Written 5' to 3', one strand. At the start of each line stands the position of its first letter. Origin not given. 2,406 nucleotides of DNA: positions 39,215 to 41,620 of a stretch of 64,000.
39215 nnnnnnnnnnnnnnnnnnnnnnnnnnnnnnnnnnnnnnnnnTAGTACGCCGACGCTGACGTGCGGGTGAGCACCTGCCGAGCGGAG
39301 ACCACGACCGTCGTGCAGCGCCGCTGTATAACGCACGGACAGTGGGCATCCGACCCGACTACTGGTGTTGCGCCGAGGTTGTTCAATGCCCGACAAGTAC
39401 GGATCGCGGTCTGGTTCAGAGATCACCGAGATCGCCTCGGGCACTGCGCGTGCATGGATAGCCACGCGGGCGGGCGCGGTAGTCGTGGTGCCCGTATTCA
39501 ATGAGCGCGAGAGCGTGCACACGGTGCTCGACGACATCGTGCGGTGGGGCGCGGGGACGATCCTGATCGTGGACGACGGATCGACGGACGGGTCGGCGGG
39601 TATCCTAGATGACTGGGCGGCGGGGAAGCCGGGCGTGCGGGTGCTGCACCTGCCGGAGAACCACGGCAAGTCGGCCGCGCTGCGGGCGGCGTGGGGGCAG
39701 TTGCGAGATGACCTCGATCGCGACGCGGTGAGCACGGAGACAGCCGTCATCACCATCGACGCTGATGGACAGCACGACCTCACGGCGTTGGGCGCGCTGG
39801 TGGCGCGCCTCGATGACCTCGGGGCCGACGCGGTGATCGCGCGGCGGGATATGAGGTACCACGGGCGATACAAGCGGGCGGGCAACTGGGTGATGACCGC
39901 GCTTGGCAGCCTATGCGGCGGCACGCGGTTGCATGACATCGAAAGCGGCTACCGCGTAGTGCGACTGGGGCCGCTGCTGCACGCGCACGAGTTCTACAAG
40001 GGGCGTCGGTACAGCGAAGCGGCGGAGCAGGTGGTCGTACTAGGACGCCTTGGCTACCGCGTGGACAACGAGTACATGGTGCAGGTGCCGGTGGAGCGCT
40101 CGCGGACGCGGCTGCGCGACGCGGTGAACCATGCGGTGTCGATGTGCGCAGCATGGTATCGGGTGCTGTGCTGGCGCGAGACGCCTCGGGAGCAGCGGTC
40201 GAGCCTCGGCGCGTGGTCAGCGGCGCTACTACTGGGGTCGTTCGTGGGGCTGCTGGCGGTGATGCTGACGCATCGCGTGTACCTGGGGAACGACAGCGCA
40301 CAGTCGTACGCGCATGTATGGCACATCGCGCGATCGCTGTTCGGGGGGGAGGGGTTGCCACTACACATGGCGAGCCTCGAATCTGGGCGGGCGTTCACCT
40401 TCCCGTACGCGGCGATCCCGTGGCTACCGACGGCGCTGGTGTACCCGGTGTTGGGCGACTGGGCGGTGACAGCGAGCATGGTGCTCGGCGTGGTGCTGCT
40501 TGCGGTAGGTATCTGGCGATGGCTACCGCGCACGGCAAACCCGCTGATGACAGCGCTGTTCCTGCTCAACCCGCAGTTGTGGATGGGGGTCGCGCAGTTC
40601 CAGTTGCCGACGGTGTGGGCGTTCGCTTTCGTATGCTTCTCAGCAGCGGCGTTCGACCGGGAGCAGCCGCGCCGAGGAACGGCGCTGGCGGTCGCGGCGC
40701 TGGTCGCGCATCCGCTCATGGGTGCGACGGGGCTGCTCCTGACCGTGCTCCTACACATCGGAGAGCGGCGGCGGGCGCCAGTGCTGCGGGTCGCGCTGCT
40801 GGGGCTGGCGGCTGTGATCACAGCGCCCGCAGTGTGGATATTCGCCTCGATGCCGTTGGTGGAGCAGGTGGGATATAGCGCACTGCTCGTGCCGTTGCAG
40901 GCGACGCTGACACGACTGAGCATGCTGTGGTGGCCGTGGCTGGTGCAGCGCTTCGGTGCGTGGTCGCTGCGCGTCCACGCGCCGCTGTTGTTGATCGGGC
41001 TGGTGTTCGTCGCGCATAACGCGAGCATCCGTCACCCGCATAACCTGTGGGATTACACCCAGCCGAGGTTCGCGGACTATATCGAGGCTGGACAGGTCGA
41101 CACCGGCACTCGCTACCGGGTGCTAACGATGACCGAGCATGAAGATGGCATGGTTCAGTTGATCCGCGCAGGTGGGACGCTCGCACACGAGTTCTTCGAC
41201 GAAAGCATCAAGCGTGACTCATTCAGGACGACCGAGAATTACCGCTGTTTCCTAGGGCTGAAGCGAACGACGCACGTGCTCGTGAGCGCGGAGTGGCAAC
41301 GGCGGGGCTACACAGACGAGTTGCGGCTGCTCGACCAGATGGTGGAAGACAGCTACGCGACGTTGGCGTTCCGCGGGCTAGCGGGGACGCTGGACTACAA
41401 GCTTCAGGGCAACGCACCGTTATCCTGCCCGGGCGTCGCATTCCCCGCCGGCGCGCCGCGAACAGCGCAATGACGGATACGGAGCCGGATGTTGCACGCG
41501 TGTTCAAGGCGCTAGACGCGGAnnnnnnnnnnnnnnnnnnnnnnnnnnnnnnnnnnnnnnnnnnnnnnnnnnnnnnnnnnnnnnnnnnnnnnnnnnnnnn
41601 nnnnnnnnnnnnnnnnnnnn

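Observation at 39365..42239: Fused GT2-polytopic membrane protein plus membrane-anchored CE4 deacetylase: candidate compact lipid-linked sugar modification module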

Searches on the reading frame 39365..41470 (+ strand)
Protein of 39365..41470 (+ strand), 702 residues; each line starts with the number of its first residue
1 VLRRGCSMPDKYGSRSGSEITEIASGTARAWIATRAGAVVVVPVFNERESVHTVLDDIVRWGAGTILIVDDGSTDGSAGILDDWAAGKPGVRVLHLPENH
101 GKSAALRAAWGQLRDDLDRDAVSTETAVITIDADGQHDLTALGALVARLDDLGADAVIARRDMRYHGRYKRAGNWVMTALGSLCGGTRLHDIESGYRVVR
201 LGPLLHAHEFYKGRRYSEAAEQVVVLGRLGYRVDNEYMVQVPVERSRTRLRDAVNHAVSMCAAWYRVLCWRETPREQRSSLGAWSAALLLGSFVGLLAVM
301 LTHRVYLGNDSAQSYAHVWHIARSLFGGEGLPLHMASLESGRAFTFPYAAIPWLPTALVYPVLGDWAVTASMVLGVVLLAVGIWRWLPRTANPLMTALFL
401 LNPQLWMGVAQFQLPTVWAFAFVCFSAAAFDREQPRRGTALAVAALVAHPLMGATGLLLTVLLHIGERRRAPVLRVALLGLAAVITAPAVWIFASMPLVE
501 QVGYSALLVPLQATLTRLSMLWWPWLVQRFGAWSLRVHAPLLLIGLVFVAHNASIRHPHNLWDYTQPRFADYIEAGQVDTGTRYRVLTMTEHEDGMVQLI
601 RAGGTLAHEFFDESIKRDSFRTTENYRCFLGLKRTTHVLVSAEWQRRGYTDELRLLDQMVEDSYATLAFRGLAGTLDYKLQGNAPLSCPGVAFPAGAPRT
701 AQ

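Call 3: search_protein_families(library=pfam, proteins=[window:39365-41470:+], max_evalue=1)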
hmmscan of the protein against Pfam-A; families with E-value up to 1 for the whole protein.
window:39365-41470:+ (702 aa): 3 families
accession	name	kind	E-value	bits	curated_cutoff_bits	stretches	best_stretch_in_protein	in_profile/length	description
PF00535.33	Glycos_transf_2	-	8.3e-25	88.1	23.3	1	40-189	2-134/168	Glycosyl transferase family 2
PF13704.12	Glyco_tranf_2_4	-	0.00095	20.1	27.5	1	51-134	7-81/98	Glycosyl transferase family 2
PF23429.1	DUF7116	-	0.41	11.1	27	0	110-139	68-97/99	Family of unknown function (DUF7116)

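Call 4: search_protein_families(library=ncbifam, proteins=[window:39365-41470:+], max_evalue=1)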
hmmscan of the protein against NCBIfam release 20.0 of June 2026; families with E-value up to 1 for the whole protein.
window:39365-41470:+ (702 aa): 14 families
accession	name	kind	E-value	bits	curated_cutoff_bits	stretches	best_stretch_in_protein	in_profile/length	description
TIGR04182.1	glyco_TIGR04182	equivalog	2.9e-12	46.6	325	1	39-200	3-152/293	S-layer glycoprotein N-glycosyltransferase AglJ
NF058614.1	PPMAGASynPpgS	equivalog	9.8e-12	44.8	370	1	39-164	3-116/226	polyprenyl-phospho-N-acetylgalactosaminyl synthase PpgS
TIGR03937.1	PgaC_IcaA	equivalog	1.1e-11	44.4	422.3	1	38-149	47-150/407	poly-beta-1,6-N-acetyl-D-glucosamine synthase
NF007986.1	PRK10714.1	equivalog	1.1e-08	34.5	529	1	39-197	9-162/316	undecaprenyl-phosphate 4-deoxy-4-formamido-L-arabinose transferase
NF053846.1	glyco_with_XrtP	equivalog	1.5e-08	33.8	520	1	42-157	47-168/440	XrtP-associated glycosyltransferase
NF007482.0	PRK10073.1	equivalog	1.8e-08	33.8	423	1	39-105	9-76/334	glycosyltransferase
NF041391.1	DPhHxTase_Halo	equivalog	6.8e-08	31.8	375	1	44-200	3-146/213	dolichyl-phosphate hexose transferase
TIGR04283.1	glyco_like_mftF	equivalog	2e-05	24.3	182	1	40-99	3-59/221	TIGR04283 family arsenosugar biosynthesis glycosyltransferase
NF047588.1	GlcsyltransPgfSStrep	equivalog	0.0013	18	500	1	40-164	5-124/308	glycosyltransferase PgfS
TIGR03111.1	glyc2_xrt_Gpos1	hypoth_equivalog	0.0018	17.1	363.95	1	39-150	52-157/439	TIGR03111 family XrtG-associated glycosyltransferase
NF047683.1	TeichurnBiosyTuaG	equivalog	0.0049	16.6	400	1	39-109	9-81/252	teichuronic acid biosynthesis protein TuaG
TIGR03469.1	HpnB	hypoth_equivalog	0.0068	15.5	379.25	1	38-151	46-162/386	hopene-associated glycosyltransferase HpnB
NF041875.1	EPS_EpsD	equivalog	0.015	14.7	370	1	40-106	3-71/325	exopolysaccharide biosynthesis glycosyltransferase EpsD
NF002956.0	PRK03612.1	equivalog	0.085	11.2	472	1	361-591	46-258/522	polyamine aminopropyltransferase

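Call 5: find_homologous_proteins(query=window:39365-41470:+)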
Query window:39365-41470:+ (702 aa): 119 proteins with E <= 0.001 among 8000 candidates.
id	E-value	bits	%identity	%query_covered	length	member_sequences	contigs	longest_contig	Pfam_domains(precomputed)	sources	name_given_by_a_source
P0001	0.0e+0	1578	100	99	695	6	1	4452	PF00535.33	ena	-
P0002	8.2e-264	895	63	93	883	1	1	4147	PF01522.27,PF00535.33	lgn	-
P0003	2.9e-248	844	60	92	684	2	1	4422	PF00535.33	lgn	-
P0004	5.5e-247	840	59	93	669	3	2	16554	PF00535.33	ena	-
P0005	7.3e-246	836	58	94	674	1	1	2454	PF00535.33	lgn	-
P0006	4.4e-245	833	59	93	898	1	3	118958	PF01522.27,PF00535.33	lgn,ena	-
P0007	9.9e-245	832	59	92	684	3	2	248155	PF00535.33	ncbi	ncbi:MAG: glycosyltransferase family 2 protein [Dehalococcoidia bacterium]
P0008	1.0e-244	832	58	94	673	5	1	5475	PF00535.33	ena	-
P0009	1.8e-244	831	58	94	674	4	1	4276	PF00535.33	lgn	-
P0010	1.1e-243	829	59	96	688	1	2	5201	PF00535.33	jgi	-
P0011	1.0e-242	826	58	93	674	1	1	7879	PF00535.33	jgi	jgi:glycosyltransferase involved in cell wall biosynthesis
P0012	1.3e-241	822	57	95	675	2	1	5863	PF00535.33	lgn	-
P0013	5.6e-241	820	59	93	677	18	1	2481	PF00535.33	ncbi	-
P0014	7.6e-241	819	58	94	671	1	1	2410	PF00535.33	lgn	-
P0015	1.2e-240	819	58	93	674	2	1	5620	PF00535.33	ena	-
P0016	1.4e-240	819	58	94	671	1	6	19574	PF00535.33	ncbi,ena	-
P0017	4.7e-240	817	58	92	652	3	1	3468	PF00535.33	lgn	-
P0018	9.0e-240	816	57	92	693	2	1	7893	PF00535.33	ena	-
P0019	1.1e-239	816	58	93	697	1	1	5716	PF00535.33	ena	-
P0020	2.4e-238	811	58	94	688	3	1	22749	PF00535.33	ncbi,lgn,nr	ncbi:MAG: glycosyltransferase family 2 protein [Dehalococcoidia bacterium]|nr:glycosyltransferase fa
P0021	3.1e-238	811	59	92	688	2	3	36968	PF00535.33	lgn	-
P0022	3.4e-237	807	57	94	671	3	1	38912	PF00535.33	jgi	-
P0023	2.0e-235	802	56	93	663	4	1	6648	PF00535.33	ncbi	-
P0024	1.2e-234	799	56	92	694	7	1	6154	PF00535.33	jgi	-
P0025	2.5e-234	798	56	96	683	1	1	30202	PF00535.33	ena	-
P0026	3.2e-234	798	57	93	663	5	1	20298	PF00535.33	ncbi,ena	-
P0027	1.5e-232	792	56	92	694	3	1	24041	PF00535.33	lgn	-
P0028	7.4e-231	786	56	96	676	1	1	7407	PF00535.33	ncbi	-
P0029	4.7e-230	784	55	95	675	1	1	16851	PF00535.33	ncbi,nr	ncbi:MAG: glycosyltransferase family 2 protein [Dehalococcoidia bacterium]|nr:glycosyltransferase fa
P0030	5.5e-230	784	55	92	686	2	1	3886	PF00535.33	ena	-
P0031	5.6e-230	784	56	92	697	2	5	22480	PF00535.33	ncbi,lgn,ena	-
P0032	1.5e-228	779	56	93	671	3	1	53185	PF00535.33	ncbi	-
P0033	2.8e-228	778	55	92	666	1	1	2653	PF13641.13,PF00535.33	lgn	-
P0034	3.9e-228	777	55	93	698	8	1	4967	PF00535.33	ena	-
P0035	2.6e-226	771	56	92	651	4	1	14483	PF00535.33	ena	-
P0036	1.0e-225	769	56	94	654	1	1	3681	PF00535.33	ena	-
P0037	6.7e-225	767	55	93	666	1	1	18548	PF00535.33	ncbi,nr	ncbi:MAG: glycosyltransferase [Dehalococcoidia bacterium]|nr:MAG: glycosyltransferase [Dehalococcoid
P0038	5.3e-223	761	56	92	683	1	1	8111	PF00535.33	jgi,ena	-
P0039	3.4e-207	708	50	94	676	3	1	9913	PF00535.33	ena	-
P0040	1.2e-196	673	51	93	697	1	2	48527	PF00535.33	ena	-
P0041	1.1e-168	581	44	91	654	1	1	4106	PF00535.33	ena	-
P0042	2.6e-167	576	45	88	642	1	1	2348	PF00535.33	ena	-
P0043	4.4e-167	576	44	91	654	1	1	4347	PF00535.33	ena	-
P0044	8.1e-167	575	43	94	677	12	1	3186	PF00535.33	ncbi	-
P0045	1.3e-166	574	44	91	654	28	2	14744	PF00535.33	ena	-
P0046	1.1e-165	571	44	92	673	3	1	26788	PF10686.15,PF00535.33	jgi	-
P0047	5.0e-165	569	44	91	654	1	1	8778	PF00535.33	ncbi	-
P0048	1.1e-164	568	44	91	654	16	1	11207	PF00535.33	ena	-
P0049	2.5e-164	567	43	94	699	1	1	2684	PF00535.33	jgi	jgi:glycosyltransferase involved in cell wall biosynthesis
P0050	3.1e-164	566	44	92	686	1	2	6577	PF00535.33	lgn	-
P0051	1.2e-163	564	44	90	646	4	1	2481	PF00535.33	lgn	-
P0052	3.3e-163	563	44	91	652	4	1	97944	PF00535.33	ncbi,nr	ncbi:MAG: glycosyltransferase family 2 protein [Dehalococcoidia bacterium]|nr:glycosyltransferase fa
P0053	1.4e-162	561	43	91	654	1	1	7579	PF00535.33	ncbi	ncbi:MAG: glycosyltransferase family 2 protein [Tepidiformaceae bacterium]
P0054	2.2e-162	560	43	91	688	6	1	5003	PF00535.33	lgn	-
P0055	1.2e-161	558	43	94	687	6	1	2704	PF00535.33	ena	-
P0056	2.6e-161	557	44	92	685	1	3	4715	PF00535.33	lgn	-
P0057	1.0e-159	551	43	91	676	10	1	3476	PF00535.33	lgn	-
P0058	4.2e-159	549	44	90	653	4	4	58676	PF00535.33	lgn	-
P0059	7.7e-159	548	42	90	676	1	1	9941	PF00535.33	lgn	-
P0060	1.6e-158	547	43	94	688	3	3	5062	PF00535.33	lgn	-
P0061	8.0e-158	545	43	92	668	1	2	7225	PF00535.33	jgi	jgi:glycosyltransferase involved in cell wall biosynthesis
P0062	1.8e-156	541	59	60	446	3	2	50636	-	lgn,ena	-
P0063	2.7e-153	530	43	92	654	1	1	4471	PF00535.33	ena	-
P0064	8.1e-151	522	41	92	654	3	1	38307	PF00535.33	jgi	jgi:hypothetical protein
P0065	6.4e-150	519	42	92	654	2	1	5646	PF00535.33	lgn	-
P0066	3.9e-149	516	41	91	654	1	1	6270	PF00535.33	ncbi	-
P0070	8.2e-131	456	44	72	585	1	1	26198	PF00535.33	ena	-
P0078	7.7e-114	400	37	92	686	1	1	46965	PF00535.33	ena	-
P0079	1.1e-105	373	35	91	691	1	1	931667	PF00535.33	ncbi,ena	-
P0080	1.3e-105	372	35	91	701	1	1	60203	PF00535.33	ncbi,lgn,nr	ncbi:MAG: glycosyltransferase family 2 protein [Chloroflexota bacterium]|nr:glycosyltransferase fami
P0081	8.7e-105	370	34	89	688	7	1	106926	PF00535.33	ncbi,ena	-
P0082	2.5e-104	368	37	91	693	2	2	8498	PF00535.33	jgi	jgi:glycosyltransferase involved in cell wall biosynthesis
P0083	1.0e-103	366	36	91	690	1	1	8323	PF00535.33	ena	-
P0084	2.1e-103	365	34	91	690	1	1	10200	PF00535.33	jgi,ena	-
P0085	2.2e-103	365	36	92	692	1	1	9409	PF13641.13,PF00535.33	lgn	-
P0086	5.3e-103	364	34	97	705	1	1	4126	PF00535.33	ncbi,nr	ncbi:MAG TPA: glycosyltransferase [Dehalococcoidia bacterium]|nr:glycosyltransferase [Dehalococcoidi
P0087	5.7e-102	360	34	93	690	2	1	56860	PF00535.33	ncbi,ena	-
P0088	2.0e-100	355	35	89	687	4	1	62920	PF00535.33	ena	-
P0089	3.1e-100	355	36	89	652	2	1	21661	PF00535.33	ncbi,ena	-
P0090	4.0e-100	354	35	93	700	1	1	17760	PF00535.33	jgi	jgi:glycosyltransferase involved in cell wall biosynthesis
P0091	4.5e-99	351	35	93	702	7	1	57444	PF00535.33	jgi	jgi:glycosyltransferase involved in cell wall biosynthesis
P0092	7.7e-99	350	34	90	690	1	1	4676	PF00535.33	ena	-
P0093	2.0e-97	345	35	91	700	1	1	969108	PF00535.33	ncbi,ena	-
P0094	9.9e-95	337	34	93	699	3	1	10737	PF00535.33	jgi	jgi:glycosyltransferase involved in cell wall biosynthesis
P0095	3.0e-91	325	34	91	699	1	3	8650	PF00535.33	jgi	-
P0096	3.1e-91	325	35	89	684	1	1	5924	PF00535.33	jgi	jgi:glycosyltransferase involved in cell wall biosynthesis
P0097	4.1e-90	321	37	71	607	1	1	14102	PF00535.33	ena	-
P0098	1.7e-89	319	35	91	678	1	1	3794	PF00535.33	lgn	-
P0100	4.8e-51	192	47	37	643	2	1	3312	PF01522.27,PF00535.33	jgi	jgi:peptidoglycan/xylan/chitin deacetylase (PgdA/CDA1 family)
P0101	6.6e-48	182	46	32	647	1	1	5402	PF01522.27,PF00535.33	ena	-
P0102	6.6e-10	56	35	27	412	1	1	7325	PF00535.33,PF09835.15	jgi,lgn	jgi:glycosyltransferase involved in cell wall biosynthesis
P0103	1.4e-7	48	24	59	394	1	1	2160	PF10111.15,PF00535.33,PF09835.15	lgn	-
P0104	3.3e-7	47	32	30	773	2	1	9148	PF02366.25,PF00535.33,PF13231.13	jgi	-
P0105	2.1e-6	45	35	25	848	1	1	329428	PF13641.13,PF00535.33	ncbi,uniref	ncbi:glycosyltransferase [Streptomyces sp. NPDC088725]|uniref:glycosyltransferase n=1 Tax=Streptomyc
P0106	6.8e-6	43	33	23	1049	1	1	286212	PF13641.13,PF00535.33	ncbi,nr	ncbi:MAG: glycosyltransferase family 2 protein [Candidatus Microthrix sp.]|nr:glycosyltransferase fa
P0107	6.9e-6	43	33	23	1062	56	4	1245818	PF13641.13,PF00535.33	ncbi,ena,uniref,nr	ncbi:MAG: glycosyltransferase family 2 protein [Candidatus Microthrix sp.]|uniref:Glycosyltransferas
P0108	1.2e-5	42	38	17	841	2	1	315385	PF13641.13,PF00535.33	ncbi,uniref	ncbi:dolichyl-phosphate beta-glucosyltransferase [Streptomyces sp. NPDC006923]|uniref:dolichyl-phosp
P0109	2.3e-5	41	39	14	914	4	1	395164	PF13641.13,PF00535.33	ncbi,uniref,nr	ncbi:glycosyltransferase family 2 protein [Streptomyces sp. JV176]|uniref:dolichyl-phosphate beta-gl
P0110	4.5e-5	40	27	33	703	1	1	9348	PF13440.12,PF00535.33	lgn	-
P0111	9.2e-5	39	43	10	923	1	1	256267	PF13641.13,PF00535.33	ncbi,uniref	ncbi:dolichyl-phosphate beta-glucosyltransferase [Streptomyces sp. NPDC059568]|uniref:dolichyl-phosp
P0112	1.4e-4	39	38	17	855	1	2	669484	PF13641.13,PF00535.33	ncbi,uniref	ncbi:glycosyltransferase [Streptomyces scopuliridis]|uniref:glycosyltransferase n=1 Tax=Streptomyces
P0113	1.5e-4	38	38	17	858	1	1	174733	PF13641.13,PF00535.33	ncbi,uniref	ncbi:dolichyl-phosphate beta-glucosyltransferase [Streptomyces sp. NPDC056835]|uniref:dolichyl-phosp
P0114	1.6e-4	38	38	17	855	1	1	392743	PF13641.13,PF00535.33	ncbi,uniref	ncbi:glycosyltransferase [Streptomyces scopuliridis]|uniref:glycosyltransferase n=1 Tax=Streptomyces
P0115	1.8e-4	38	38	17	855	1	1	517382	PF13641.13,PF00535.33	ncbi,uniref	ncbi:glycosyltransferase [Streptomyces scopuliridis]|uniref:glycosyltransferase n=1 Tax=Streptomyces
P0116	2.1e-4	38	37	17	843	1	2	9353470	PF13641.13,PF00535.33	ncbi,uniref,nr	ncbi:glycosyltransferase family 2 protein [Streptomyces scopuliridis]|uniref:Glycosyltransferase fam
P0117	2.1e-4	38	37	17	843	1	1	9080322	PF13641.13,PF00535.33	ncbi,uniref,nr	ncbi:glycosyltransferase family 2 protein [Streptomyces scopuliridis]|uniref:dolichyl-phosphate beta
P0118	2.6e-4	38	37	17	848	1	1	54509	PF13641.13,PF00535.33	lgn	-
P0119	2.6e-4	38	37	17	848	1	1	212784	PF13641.13,PF00535.33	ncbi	-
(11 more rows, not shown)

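Call 13: find_encoding_contigs(protein=P0006, flank=6000, max_places=2)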
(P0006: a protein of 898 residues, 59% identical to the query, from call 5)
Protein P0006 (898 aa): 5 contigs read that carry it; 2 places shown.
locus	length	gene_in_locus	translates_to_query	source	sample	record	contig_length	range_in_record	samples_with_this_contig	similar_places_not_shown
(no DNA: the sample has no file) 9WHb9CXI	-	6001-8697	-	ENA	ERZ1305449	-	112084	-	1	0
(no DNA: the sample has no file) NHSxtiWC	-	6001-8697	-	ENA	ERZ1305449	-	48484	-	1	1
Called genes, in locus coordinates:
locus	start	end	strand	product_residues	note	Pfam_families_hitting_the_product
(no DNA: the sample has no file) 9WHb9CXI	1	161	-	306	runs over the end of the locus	PF00296:Bac_luciferase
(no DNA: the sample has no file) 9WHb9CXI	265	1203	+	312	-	PF04199:Cyclase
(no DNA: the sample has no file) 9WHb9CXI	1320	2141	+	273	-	PF00106:adh_short, PF08659:KR, PF13561:adh_short_C2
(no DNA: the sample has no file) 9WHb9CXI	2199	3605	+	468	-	PF07690:MFS_1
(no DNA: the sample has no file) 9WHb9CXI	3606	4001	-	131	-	PF22091:DUF6941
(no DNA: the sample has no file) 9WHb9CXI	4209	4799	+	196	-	PF07786:HGSNAT_cat (weak), PF10129:OpgC_C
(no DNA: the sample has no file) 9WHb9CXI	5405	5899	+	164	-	-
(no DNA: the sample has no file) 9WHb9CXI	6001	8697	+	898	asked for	PF00535:Glycos_transf_2, PF01522:Polysacc_deac_1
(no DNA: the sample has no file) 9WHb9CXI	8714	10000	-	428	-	PF07690:MFS_1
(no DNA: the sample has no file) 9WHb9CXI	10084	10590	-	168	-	PF02464:CinA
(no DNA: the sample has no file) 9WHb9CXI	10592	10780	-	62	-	-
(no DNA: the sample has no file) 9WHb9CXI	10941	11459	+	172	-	PF00293:NUDIX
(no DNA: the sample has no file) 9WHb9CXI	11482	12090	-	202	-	PF01467:CTP_transf_like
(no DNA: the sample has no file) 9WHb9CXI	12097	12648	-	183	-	PF01613:Flavin_Reduct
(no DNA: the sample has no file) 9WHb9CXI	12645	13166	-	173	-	PF02464:CinA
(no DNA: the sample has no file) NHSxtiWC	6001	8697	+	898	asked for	PF00535:Glycos_transf_2, PF01522:Polysacc_deac_1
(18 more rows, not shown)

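Call 14: find_encoding_contigs(protein=P0062, flank=6000, max_places=2)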
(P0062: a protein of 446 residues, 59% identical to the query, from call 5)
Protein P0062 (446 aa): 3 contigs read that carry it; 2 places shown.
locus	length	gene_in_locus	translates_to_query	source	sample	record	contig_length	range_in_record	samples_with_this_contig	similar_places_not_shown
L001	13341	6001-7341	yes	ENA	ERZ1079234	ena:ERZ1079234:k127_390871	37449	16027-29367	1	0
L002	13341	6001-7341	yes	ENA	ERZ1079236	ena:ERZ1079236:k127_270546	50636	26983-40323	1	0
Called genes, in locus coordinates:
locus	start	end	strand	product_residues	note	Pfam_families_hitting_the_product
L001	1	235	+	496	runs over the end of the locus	PF00890:FAD_binding_2, PF03486:HI0933_like (faint), PF12831:FAD_oxidored (weak)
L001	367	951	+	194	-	-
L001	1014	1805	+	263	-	PF00106:adh_short, PF08659:KR, PF13561:adh_short_C2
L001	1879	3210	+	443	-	PF03972:MmgE_PrpD_N, PF19305:MmgE_PrpD_C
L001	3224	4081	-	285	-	PF04055:Radical_SAM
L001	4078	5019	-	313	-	PF04055:Radical_SAM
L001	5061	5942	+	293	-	PF13489:Methyltransf_23, PF08241:Methyltransf_11, PF08242:Methyltransf_12, PF13649:Methyltransf_25 (weak)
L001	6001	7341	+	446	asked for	-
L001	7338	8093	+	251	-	PF01522:Polysacc_deac_1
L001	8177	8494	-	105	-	-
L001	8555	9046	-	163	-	PF10604:Polyketide_cyc2, PF08327:AHSA1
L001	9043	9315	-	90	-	PF01022:HTH_5, PF12840:HTH_20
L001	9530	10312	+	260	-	PF01872:RibD_C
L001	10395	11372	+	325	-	PF00535:Glycos_transf_2, PF10111:Glyco_tranf_2_2, PF13641:Glyco_tranf_2_3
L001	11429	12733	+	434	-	PF00324:AA_permease, PF03845:Spore_permease (weak), PF13520:AA_permease_2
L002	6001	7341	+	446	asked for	-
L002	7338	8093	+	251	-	PF01522:Polysacc_deac_1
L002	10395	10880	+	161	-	PF13641:Glyco_tranf_2_3, PF00535:Glycos_transf_2, PF10111:Glyco_tranf_2_2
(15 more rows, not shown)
